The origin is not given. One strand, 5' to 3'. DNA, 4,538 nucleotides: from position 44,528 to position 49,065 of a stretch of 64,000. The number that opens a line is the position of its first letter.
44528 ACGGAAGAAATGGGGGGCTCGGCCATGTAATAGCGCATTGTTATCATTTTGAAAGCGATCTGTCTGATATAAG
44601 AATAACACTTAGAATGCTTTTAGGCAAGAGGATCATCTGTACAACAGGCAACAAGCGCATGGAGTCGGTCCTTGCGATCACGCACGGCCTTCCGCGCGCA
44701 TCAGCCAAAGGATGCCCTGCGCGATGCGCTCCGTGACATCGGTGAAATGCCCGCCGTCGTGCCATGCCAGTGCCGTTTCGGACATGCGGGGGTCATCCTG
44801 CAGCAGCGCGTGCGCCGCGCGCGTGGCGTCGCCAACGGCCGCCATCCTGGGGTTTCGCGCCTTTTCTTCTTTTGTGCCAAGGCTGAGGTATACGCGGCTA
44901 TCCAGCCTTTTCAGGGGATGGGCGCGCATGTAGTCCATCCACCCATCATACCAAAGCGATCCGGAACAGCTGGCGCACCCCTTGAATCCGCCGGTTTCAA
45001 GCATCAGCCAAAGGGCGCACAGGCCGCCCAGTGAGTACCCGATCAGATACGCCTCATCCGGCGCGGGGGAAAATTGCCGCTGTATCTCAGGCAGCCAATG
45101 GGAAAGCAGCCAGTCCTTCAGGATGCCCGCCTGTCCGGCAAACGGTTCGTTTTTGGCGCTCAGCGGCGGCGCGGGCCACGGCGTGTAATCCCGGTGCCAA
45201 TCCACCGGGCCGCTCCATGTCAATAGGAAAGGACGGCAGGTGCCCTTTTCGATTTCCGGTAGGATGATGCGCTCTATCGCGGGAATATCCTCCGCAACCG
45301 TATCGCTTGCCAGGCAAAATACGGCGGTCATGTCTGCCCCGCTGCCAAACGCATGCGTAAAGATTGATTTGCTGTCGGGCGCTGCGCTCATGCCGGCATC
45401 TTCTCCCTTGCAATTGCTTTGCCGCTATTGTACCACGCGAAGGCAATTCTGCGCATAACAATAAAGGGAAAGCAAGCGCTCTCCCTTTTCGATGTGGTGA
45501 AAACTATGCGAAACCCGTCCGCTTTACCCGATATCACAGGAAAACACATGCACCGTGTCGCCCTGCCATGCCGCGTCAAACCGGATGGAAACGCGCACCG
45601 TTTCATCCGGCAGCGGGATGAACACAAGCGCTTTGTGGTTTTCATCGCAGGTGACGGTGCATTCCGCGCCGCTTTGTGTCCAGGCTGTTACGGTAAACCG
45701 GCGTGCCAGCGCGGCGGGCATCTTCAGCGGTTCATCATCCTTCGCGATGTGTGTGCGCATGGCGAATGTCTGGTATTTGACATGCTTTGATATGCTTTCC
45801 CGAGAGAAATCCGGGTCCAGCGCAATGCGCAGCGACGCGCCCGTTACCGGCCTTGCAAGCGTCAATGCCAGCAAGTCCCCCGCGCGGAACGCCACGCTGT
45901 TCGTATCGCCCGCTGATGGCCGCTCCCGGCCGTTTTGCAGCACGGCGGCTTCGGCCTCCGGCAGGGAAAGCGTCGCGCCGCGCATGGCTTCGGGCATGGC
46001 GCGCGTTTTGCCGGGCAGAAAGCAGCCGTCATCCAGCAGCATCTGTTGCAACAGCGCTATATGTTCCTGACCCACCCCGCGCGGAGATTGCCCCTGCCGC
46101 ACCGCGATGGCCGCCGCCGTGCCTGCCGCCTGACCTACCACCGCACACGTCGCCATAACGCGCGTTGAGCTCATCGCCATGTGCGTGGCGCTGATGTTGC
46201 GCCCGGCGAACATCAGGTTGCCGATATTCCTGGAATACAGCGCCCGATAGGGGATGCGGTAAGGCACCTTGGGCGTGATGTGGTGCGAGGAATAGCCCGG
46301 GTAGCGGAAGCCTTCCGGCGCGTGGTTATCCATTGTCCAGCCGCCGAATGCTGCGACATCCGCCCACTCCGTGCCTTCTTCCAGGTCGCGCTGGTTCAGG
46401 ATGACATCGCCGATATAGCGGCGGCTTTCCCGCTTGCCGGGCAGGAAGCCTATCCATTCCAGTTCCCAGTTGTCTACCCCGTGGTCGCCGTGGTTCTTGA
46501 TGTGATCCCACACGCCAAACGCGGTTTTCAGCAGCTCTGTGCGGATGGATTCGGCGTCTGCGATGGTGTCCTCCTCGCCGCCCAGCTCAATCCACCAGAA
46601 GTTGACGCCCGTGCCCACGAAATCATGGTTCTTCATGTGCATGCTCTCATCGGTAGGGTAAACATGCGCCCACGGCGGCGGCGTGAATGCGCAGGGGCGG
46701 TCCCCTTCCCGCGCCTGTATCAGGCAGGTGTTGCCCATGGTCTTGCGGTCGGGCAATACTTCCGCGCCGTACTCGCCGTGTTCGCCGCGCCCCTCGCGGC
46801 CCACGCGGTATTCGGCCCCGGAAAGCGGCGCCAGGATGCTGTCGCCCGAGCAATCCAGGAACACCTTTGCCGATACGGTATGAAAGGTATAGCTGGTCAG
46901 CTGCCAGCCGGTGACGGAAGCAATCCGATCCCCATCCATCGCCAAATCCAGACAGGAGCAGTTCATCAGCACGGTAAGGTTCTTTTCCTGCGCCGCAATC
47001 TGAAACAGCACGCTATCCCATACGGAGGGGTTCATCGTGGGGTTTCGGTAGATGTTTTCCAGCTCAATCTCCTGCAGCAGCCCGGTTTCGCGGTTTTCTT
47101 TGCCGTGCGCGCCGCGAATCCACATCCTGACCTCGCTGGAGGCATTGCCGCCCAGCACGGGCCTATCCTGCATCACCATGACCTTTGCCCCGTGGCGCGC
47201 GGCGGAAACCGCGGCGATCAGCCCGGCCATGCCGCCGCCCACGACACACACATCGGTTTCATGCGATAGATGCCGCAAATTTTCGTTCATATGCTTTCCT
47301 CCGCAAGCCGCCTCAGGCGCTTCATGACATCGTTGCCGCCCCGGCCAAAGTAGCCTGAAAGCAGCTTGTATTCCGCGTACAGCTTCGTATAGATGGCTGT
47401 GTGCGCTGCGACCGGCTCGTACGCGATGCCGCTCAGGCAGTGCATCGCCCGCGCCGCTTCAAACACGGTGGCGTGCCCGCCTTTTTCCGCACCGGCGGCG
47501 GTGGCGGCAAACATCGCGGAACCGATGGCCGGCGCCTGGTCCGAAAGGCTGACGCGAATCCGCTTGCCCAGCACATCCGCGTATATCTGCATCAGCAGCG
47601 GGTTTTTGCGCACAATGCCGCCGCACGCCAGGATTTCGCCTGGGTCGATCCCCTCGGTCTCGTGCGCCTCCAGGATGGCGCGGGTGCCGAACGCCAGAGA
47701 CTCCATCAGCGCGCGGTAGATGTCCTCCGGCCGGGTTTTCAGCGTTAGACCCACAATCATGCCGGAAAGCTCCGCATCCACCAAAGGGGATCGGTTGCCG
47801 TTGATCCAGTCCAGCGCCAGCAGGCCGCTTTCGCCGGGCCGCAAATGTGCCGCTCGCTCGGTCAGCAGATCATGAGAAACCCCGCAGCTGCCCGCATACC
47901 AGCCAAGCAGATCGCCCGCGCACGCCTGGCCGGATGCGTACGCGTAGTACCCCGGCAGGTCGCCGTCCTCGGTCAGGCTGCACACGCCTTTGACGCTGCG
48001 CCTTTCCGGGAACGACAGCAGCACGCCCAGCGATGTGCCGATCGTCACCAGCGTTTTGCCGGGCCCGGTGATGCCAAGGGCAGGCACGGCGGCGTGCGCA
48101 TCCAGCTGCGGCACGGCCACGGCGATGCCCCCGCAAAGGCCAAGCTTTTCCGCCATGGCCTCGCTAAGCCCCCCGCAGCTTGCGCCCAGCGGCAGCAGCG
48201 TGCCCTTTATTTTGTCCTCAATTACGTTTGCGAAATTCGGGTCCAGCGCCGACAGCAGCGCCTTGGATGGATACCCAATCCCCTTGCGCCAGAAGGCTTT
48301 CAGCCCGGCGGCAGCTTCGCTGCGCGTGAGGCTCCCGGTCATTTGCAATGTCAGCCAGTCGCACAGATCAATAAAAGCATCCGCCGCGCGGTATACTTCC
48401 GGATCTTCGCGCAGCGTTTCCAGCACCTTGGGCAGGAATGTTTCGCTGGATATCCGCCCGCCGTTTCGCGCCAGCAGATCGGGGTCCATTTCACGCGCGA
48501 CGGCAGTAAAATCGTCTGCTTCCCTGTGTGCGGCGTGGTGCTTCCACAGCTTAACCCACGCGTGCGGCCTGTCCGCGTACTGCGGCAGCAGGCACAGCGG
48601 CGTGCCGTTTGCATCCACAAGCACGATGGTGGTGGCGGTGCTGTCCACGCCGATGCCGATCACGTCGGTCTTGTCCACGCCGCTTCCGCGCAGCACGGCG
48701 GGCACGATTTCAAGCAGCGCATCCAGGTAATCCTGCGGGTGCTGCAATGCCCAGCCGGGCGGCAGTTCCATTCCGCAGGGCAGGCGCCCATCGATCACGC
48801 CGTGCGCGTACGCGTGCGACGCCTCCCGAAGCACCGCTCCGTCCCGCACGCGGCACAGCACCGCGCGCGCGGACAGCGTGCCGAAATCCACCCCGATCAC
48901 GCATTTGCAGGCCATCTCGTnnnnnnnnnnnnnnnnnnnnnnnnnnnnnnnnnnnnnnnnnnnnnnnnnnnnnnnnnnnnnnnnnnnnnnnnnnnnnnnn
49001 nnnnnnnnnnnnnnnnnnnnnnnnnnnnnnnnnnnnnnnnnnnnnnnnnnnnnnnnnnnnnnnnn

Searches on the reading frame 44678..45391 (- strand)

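Call 83: search_protein_families(library=pfam, proteins=[window:44678-45391:-], max_evalue=0.0001)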
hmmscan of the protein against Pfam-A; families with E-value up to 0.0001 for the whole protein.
window:44678-45391:- (237 aa): 1 family
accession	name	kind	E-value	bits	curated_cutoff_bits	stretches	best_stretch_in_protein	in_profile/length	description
PF00756.26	Esterase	-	3e-07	30.9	22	1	67-190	70-210/251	Putative esterase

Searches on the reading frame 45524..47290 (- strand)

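Call 74: search_protein_families(library=pfam, proteins=[window:45524-47290:-], max_evalue=0.00001)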
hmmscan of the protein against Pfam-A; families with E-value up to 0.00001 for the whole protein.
window:45524-47290:- (588 aa): 5 families
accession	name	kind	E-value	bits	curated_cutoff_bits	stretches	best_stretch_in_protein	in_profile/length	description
PF12831.13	FAD_oxidored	-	5.5e-89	299.8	27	1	13-418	1-416/416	FAD dependent oxidoreductase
PF13450.12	NAD_binding_8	-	9.6e-09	35.8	21.9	1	16-55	1-40/68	NAD(P)-binding Rossmann-like domain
PF01266.30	DAO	-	2e-07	31.3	27.9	1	13-62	1-50/353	FAD dependent oxidoreductase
PF00890.30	FAD_binding_2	-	3.5e-07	30.2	20.4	1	13-50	1-38/414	FAD binding domain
PF07992.20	Pyr_redox_2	-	8.5e-07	29.1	26.1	1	13-65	2-196/291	Pyridine nucleotide-disulphide oxidoreductase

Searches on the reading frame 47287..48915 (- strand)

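Call 74: search_protein_families(library=pfam, proteins=[window:47287-48915:-], max_evalue=0.00001)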
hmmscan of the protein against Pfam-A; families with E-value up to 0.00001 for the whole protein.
window:47287-48915:- (542 aa): 2 families
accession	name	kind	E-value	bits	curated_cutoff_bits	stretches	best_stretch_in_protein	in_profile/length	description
PF02782.22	FGGY_C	-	2.4e-38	132.4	27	1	290-474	3-198/198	FGGY family of carbohydrate kinases, C-terminal domain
PF00370.27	FGGY_N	-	4.5e-12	46.5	28.8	1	6-268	2-234/245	FGGY family of carbohydrate kinases, N-terminal domain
